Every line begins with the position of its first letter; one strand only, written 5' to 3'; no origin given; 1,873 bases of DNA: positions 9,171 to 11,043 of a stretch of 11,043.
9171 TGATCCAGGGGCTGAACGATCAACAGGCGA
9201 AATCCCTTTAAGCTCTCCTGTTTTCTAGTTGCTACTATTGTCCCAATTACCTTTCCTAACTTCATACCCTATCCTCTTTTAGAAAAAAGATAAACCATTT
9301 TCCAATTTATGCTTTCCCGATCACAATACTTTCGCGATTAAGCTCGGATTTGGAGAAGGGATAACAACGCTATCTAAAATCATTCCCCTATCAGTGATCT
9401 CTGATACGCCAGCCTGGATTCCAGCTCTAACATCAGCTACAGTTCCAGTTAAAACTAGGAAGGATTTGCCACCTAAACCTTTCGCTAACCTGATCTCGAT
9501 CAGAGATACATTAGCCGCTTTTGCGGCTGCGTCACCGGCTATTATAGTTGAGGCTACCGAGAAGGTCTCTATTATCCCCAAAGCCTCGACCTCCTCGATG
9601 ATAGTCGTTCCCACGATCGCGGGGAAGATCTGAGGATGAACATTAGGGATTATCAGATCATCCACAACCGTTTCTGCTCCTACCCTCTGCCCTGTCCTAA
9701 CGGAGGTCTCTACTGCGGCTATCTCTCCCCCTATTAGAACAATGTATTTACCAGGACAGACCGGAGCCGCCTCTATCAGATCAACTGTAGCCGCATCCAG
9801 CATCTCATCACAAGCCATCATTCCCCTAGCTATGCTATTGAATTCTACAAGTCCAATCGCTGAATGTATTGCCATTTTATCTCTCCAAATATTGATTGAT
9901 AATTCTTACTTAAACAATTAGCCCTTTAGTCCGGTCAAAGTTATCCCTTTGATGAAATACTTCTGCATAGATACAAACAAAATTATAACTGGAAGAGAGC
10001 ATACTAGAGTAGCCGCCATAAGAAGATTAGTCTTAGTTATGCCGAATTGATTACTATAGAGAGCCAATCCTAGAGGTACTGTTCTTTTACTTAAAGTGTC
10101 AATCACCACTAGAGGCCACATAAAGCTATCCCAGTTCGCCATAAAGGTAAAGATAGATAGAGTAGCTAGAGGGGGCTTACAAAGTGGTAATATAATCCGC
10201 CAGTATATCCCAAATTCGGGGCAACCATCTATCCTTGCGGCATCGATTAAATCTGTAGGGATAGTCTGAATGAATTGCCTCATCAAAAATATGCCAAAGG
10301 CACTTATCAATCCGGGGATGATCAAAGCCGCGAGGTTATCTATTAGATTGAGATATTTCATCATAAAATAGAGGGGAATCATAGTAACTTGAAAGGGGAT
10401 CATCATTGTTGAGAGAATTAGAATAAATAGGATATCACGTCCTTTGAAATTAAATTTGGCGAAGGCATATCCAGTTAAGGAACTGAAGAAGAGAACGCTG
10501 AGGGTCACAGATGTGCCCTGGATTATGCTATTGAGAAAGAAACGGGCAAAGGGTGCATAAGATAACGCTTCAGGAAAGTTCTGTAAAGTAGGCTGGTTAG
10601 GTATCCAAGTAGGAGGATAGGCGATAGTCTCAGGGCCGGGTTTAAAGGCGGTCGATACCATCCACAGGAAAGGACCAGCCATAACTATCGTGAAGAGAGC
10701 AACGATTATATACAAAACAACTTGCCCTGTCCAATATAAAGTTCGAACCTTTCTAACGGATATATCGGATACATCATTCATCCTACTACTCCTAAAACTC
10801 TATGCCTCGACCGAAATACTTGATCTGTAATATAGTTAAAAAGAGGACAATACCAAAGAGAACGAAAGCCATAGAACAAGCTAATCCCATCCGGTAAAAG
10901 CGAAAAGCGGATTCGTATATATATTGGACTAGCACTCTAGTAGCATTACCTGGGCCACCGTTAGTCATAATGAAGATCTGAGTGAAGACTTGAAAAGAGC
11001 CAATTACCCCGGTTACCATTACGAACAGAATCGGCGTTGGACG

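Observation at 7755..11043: Distal end of a BMC locus with an aldolase signature: sugar ABC permeases, PduT-like Fe-S shell protein, two BMC-P paralogs and a class II aldolase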

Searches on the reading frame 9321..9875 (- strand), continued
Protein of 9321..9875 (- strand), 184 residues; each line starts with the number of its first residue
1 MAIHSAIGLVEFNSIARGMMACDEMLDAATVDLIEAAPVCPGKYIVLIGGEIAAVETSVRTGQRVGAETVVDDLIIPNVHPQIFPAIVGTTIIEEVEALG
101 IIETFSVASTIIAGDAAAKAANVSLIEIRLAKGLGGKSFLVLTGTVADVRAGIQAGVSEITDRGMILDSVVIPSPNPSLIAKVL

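Call 37: find_related_loci(query=window:9321-9875:-, collection=metagenome_contigs, flank=10000)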
Query window:9321-9875:- (184 aa) in metagenome_contigs; peptide patterns used: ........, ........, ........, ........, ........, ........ (x = any residue, [..] = any of these).
515 stretches matched a pattern; 125 encode a relative of the query (tblastn E <= 1e-3); the best 80 are kept; 80 distinct loci.
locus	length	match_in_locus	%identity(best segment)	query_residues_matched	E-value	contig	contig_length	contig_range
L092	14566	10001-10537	55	6-184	9e-65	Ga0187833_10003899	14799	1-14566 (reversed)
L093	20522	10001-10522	57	6-179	7e-64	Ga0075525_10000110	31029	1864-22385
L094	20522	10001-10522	57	6-179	4e-63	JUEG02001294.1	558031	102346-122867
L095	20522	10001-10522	58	6-179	2e-62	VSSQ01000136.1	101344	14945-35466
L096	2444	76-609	57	7-184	3e-63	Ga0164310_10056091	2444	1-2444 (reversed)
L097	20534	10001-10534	55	7-184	9e-62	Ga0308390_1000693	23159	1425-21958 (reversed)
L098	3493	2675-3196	55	6-179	2e-61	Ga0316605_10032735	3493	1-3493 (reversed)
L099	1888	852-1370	56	7-179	1e-62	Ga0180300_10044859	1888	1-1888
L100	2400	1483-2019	53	6-184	8e-61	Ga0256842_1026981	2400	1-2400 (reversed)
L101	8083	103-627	53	5-179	1e-59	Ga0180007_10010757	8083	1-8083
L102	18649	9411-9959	49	2-184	4e-59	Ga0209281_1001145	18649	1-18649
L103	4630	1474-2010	50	6-184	1e-58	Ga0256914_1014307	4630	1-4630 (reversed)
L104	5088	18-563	52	3-184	2e-58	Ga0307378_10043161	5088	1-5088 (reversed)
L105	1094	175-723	51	2-184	6e-62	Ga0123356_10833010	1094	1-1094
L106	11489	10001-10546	47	3-184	2e-57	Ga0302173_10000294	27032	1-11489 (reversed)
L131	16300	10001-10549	54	2-184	8e-51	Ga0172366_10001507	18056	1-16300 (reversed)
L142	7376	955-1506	54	1-184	5e-49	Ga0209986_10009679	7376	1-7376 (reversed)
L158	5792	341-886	49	3-184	1e-47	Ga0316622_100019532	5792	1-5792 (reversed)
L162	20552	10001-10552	52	1-184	8e-47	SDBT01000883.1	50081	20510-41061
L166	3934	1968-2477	54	3-172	2e-45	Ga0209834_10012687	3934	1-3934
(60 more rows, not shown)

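Call 40: search_protein_families(library=pfam, proteins=[L162:3764-5416:+, L162:5413-7590:+, L162:7597-9876:+, L162:11284-12186:+, L162:12229-13305:+, L162:13455-14501:+, L142:3-452:+, L142:3539-5155:+, L166:199-744:+, L166:802-1932:+], max_evalue=0.001)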
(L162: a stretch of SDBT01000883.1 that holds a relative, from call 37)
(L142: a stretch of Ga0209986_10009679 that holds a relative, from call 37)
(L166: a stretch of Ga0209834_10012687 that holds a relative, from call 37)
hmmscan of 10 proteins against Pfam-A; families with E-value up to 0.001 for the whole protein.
L162:3764-5416:+ (550 aa): 3 families
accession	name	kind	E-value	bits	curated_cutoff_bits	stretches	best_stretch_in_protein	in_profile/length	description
PF23571.1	GH3_M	-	1e-13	51.6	23.6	1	325-408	2-74/75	GH3 family central domain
PF03321.19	GH3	-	3.3e-11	43.4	23.6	1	42-141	10-111/304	GH3 family N-terminal domain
PF23572.1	GH3_C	-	3.9e-05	24.7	23.6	1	438-530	19-114/119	GH3 family C-terminal domain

L162:5413-7590:+ (725 aa): 6 families
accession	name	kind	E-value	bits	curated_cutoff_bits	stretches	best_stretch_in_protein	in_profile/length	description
PF02518.31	HATPase_c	-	1.6e-24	86.9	26.4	1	618-720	4-109/111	Histidine kinase-, DNA gyrase B-, and HSP90-like ATPase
PF16927.11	HisKA_7TM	-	7.1e-20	72.2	28.6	1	9-220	3-223/224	N-terminal 7TM region of histidine kinase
PF13492.12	GAF_3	-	4.8e-09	37.1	27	1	312-453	1-129/129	GAF domain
PF13185.12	GAF_2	-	2.4e-07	31.5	28.6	1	311-452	2-136/136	GAF domain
PF00512.31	HisKA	-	1.1e-06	29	26.9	1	509-567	3-60/66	His Kinase A (phospho-acceptor) domain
PF01590.32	GAF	-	7.4e-06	27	22.4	1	312-451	1-133/133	GAF domain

L162:7597-9876:+ (759 aa): 11 families
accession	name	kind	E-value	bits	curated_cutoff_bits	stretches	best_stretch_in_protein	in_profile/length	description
PF00990.26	GGDEF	-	1.7e-41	142.1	23.8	1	601-756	1-159/161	Diguanylate cyclase, GGDEF domain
PF01590.32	GAF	-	4.2e-36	124.8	22.4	2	323-462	1-133/133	GAF domain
PF13185.12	GAF_2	-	5.2e-35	121.1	28.6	2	157-292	2-135/136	GAF domain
PF13492.12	GAF_3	-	4.7e-31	108.3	27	2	158-294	1-129/129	GAF domain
PF00072.30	Response_reg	-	1.9e-29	102.5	30.2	1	7-116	1-110/111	Response regulator receiver domain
PF13426.13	PAS_9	-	3e-16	60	27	1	486-589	1-103/103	PAS domain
PF00989.32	PAS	-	5.5e-12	46.1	22.6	1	480-587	5-113/113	PAS fold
PF08448.16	PAS_4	-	8.5e-08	32.8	23.1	1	484-592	3-110/110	PAS fold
PF13188.13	PAS_8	-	3e-07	30.6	21.8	1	478-524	3-50/65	PAS domain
PF11849.14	DUF3369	-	1e-06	29.6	27.2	0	265-299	132-166/168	Domain of unknown function (DUF3369)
PF12860.13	PAS_7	-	2.7e-05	24.7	27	1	487-595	6-115/115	PAS fold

L162:11284-12186:+ (300 aa): 4 families
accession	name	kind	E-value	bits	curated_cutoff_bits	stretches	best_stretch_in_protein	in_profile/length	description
PF00589.27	Phage_integrase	-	5e-50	170.1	27.1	1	110-283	2-171/172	Phage integrase family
PF02899.23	Phage_int_SAM_1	-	1.3e-21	77.1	22.3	1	5-87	1-82/83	Phage integrase, N-terminal SAM-like domain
PF13495.12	Phage_int_SAM_4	-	1.3e-06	29.2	27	1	5-89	2-83/85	Phage integrase, N-terminal SAM-like domain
PF13102.12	Phage_int_SAM_5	-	5.8e-06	27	22.3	1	8-95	5-93/98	Phage integrase SAM-like domain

L162:12229-13305:+ (358 aa): 2 families
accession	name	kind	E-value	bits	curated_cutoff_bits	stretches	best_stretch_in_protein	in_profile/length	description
PF00557.29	Peptidase_M24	-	1.8e-70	237.4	23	1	141-343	2-208/208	Metallopeptidase family M24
PF01321.24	Creatinase_N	-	2e-29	103.2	22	1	2-133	1-128/128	Creatinase/Prolidase N-terminal domain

L162:13455-14501:+ (348 aa): 0 families

L142:3-452:+ (149 aa): 3 families
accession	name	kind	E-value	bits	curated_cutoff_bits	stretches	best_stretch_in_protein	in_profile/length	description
PF13487.12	HD_5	-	2.2e-08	34.5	27.2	1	73-149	2-81/170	HD domain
PF01966.28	HD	-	4.9e-06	27.2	22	1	86-139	2-49/116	HD domain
PF13426.13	PAS_9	-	0.00047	20.8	27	1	5-48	59-103/103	PAS domain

L142:3539-5155:+ (538 aa): 3 families
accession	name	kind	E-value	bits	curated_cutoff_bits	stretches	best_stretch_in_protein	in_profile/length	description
PF09180.16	ProRS-C_1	-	1.8e-24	86.1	31.5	1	463-538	1-71/71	Prolyl-tRNA synthetase, C-terminal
PF00587.30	tRNA-synt_2b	-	7.7e-18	65.6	29.3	1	155-322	8-176/179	tRNA synthetase class II core domain (G, H, P, S and T)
PF03129.25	HGTP_anticodon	-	5.2e-16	59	21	1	341-434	1-91/94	Anticodon binding domain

L166:199-744:+ (181 aa): 0 families

L166:802-1932:+ (376 aa): 6 families
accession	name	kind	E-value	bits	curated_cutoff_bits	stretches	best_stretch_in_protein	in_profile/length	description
PF00072.30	Response_reg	-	1.2e-27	96.6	30.2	1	4-114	1-109/111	Response regulator receiver domain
PF13614.12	AAA_31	-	1.1e-09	38.9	27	1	135-285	2-155/177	AAA domain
PF10609.15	ParA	-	1.9e-09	37.8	27.1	1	135-192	4-60/246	NUBPL iron-transfer P-loop NTPase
PF01656.29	CbiA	-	3.6e-07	30.6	25.4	1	137-350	1-125/125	CobQ/CobB/MinD/ParA nucleotide binding domain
PF23198.2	PDE8A_N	-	3.2e-06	27.6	29.6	1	14-93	23-103/147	PDE8A-like, N-terminal domain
PF06564.18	CBP_BcsQ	-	5.4e-06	26.5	21.3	1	136-367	3-230/234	Cellulose biosynthesis protein BcsQ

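Call 41: search_solved_structures(query=window:9321-9875:-, max_evalue=1e-8, show_alignments=2)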
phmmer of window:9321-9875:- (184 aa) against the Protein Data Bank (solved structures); distinct sequences matched with E-value up to 1e-8: 14.
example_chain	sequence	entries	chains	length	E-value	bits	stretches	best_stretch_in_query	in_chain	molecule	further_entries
3nwg_A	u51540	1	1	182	5.3e-60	205.7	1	6-178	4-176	Microcompartments protein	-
3pac_A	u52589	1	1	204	2.7e-44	154.6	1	4-179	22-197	Shell protein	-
3n79_A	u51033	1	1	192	7.4e-42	146.7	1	5-179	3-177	PduT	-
4nwn_A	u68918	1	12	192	8.7e-41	143.2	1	5-179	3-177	Uncharacterized protein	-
3vcd_A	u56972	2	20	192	3.2e-40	141.3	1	5-179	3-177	Propanediol utilization polyhedral body protein PduT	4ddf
8t6n_A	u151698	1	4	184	7.4e-39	136.9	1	5-179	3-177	T33-27.1 : B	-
6fdb_A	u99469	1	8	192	3.7e-38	134.6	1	5-179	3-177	Propanediol utilization protein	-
5dii_A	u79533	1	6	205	3.3e-24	89.2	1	5-155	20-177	Microcompartments protein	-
8ukm_A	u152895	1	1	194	2e-23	86.7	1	6-182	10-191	T33-ml30-redesigned-tandem-BMC-T-fold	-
5dih_A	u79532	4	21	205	9.1e-23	84.6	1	5-155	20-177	Microcompartments protein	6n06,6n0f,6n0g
8ui2_A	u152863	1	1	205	1.4e-22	84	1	5-180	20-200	T33-ml28-redesigned-tandem-BMC-T-fold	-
8un1_B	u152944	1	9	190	5.5e-20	75.5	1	5-180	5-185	T33-ml23-redesigned-tandem-BMC-T-fold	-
8uf0_B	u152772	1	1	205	7.2e-20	75.1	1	5-180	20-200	T33-ml23-redesigned-tandem-BMC-T-fold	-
6ner_A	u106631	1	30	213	1.3e-10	45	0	94-179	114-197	BMC-H tandem fusion protein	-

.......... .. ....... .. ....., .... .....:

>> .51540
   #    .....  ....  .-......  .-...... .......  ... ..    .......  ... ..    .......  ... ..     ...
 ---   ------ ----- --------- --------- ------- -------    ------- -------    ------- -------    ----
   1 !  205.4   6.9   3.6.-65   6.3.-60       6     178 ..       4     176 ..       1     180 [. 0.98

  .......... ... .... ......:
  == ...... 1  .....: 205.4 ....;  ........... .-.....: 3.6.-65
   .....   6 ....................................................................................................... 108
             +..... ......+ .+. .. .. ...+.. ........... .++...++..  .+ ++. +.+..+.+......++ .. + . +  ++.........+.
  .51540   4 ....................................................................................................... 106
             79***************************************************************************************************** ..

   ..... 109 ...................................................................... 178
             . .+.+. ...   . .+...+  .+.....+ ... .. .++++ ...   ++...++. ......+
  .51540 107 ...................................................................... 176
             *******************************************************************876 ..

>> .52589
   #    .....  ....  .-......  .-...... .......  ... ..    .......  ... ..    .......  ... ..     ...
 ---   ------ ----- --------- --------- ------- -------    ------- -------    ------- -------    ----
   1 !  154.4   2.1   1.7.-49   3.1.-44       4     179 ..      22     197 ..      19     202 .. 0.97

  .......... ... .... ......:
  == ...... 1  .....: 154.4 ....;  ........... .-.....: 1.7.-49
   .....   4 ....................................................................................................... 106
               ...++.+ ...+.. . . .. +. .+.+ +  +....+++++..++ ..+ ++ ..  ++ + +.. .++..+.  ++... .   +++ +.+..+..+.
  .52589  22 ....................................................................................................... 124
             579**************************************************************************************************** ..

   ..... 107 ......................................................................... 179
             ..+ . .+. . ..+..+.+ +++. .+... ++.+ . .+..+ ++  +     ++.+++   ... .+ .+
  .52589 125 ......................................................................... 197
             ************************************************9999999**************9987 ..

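Call 57: find_encoding_contigs(protein=P0168, flank=10000, max_places=1)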
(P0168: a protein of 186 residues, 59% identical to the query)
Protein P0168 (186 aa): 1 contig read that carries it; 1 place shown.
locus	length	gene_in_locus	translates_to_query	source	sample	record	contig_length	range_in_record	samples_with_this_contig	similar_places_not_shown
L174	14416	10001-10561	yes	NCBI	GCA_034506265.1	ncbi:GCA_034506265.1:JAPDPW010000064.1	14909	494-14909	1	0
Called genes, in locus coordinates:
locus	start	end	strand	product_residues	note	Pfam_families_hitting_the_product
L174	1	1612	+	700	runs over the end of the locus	PF13860:FlgD_ig, PF18962:Por_Secre_tail (weak)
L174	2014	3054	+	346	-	PF01553:Acyltransferase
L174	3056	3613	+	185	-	PF02677:QueH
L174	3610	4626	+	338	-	PF04055:Radical_SAM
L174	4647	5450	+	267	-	PF08543:Phos_pyr_kin, PF00294:PfkB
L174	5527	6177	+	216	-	PF13505:OMP_b-brl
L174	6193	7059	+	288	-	PF08551:DUF1751, PF01694:Rhomboid, PF20216:DUF6576 (weak)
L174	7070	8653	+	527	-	PF07833:Cu_amine_oxidN1, PF01520:Amidase_3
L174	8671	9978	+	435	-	PF01512:Complex1_51K, PF10531:SLBB (weak), PF13183:Fer4_8, PF13187:Fer4_9 (weak), PF13534:Fer4_17, PF13375:RnfC_N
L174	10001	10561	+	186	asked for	PF00936:BMC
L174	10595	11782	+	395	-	PF06857:ACP, PF03328:HpcH_HpaI, PF15617:C-C_Bond_Lyase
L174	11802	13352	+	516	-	PF04223:CitF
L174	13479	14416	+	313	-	PF21760:SecD_1st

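Call 69: find_encoding_contigs(protein=P0127, flank=8000, max_places=1)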
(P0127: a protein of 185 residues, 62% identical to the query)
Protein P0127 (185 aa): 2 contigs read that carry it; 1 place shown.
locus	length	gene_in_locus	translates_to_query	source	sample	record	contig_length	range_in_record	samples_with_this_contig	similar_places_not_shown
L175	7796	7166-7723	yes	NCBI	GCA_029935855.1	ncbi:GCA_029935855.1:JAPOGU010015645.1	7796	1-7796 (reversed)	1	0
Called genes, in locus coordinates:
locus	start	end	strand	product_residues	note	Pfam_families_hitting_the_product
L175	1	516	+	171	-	?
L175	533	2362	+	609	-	PF00111:Fer2, PF17651:Raco_middle, PF14574:RACo_C_ter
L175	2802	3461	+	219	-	PF06130:PTAC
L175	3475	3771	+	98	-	PF00936:BMC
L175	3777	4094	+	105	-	PF00936:BMC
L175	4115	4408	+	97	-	PF03319:EutN_CcmL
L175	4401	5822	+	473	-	PF00171:Aldedh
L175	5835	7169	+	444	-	PF01512:Complex1_51K, PF10531:SLBB, PF13534:Fer4_17, PF13375:RnfC_N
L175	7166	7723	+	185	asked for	PF00936:BMC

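Call 70: find_encoding_contigs(protein=P0130, flank=8000, max_places=1)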
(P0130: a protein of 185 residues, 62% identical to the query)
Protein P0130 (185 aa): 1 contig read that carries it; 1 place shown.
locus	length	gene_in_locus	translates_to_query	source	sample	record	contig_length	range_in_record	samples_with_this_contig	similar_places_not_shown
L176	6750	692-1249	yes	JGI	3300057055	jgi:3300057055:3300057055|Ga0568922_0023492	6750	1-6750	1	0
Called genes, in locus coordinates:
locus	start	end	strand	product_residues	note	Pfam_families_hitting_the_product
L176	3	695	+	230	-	?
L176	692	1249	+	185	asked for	PF00936:BMC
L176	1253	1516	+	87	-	PF03319:EutN_CcmL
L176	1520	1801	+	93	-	PF03319:EutN_CcmL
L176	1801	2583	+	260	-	PF00596:Aldolase_II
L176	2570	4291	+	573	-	PF00587:tRNA-synt_2b, PF04073:tRNA_edit, PF03129:HGTP_anticodon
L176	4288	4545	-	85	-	PF01649:Ribosomal_S20p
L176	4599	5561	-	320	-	PF00535:Glycos_transf_2, PF10111:Glyco_tranf_2_2 (faint), PF13641:Glyco_tranf_2_3, PF13632:Glyco_trans_2_3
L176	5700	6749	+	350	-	?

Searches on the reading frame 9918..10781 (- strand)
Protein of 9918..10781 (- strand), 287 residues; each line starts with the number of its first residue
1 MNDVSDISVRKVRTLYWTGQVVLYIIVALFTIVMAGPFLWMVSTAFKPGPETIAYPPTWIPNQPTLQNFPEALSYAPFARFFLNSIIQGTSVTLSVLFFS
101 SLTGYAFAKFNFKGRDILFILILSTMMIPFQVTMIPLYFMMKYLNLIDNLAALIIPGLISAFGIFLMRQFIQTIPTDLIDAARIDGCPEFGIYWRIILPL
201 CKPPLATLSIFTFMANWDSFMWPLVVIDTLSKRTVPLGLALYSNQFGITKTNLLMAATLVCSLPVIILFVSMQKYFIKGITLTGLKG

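Call 3: search_protein_families(library=pfam, proteins=[window:9918-10781:-], max_evalue=0.01)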
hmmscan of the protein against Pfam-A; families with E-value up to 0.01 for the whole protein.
window:9918-10781:- (287 aa): 1 family
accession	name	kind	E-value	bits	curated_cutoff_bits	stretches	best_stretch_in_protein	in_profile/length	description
PF00528.27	BPD_transp_1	-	2.3e-22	80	26.4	1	102-280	3-182/184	Binding-protein-dependent transport system inner membrane component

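Call 4: search_protein_families(library=ncbifam, proteins=[window:9918-10781:-], max_evalue=0.01)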
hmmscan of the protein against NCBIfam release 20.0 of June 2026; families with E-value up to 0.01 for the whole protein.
window:9918-10781:- (287 aa): 10 families
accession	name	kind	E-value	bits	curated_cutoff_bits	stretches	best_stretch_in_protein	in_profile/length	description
NF008210.0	PRK10973.1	equivalog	9.6e-40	137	297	1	13-280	8-276/281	sn-glycerol-3-phosphate ABC transporter permease UgpE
NF040932.1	ABC_arch_GlcU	equivalog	2.3e-39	135.7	340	1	21-284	3-268/272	glucose ABC transporter permease GlcU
NF008231.0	PRK10998.1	equivalog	1.5e-18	67.4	261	1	76-287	79-296/296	maltose ABC transporter permease MalG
TIGR01581.1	Mo_ABC_porter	hypoth_equivalog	6.7e-08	32.3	210.3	1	85-263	26-215/225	ABC transporter permease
TIGR02141.1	modB_ABC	equivalog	1.1e-07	31.8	182.6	1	90-273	8-206/208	molybdate ABC transporter permease subunit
NF007047.0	PRK09500.1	equivalog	3.5e-07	30.1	326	1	90-268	69-247/257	spermidine/putrescine ABC transporter permease PotC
NF040839.1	tungstate_WtpB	equivalog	2.4e-06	27.4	340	1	79-270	43-245/251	tungstate ABC transporter permease WtpB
NF008232.0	PRK10999.1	equivalog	1.1e-05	24.3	392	1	166-221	393-448/520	maltose ABC transporter permease MalF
NF011624.0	PRK15050.1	equivalog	0.00087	18.5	247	1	159-275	169-279/297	2-aminoethylphosphonate ABC transporter permease subunit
TIGR00969.1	3a0106s02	subfamily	0.003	17.1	240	1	171-272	166-267/272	sulfate ABC transporter permease subunit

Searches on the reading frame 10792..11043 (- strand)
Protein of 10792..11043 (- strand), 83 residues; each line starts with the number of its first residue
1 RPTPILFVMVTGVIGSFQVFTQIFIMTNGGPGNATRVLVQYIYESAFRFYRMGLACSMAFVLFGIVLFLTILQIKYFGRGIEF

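Call 3: search_protein_families(library=pfam, proteins=[window:10792-11043:-], max_evalue=0.01)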
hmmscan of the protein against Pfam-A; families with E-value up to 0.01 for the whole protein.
window:10792-11043:- (83 aa): 0 families

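Call 4: search_protein_families(library=ncbifam, proteins=[window:10792-11043:-], max_evalue=0.01)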
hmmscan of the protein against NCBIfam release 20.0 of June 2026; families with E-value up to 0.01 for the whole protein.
window:10792-11043:- (83 aa): 2 families
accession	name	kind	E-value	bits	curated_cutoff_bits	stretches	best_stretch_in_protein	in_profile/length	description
NF007852.0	PRK10561.1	equivalog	2.4e-06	27.6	335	1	6-81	217-292/295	sn-glycerol-3-phosphate ABC transporter permease UgpA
NF008232.0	PRK10999.1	equivalog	0.0008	18.2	392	1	4-76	431-514/520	maltose ABC transporter permease MalF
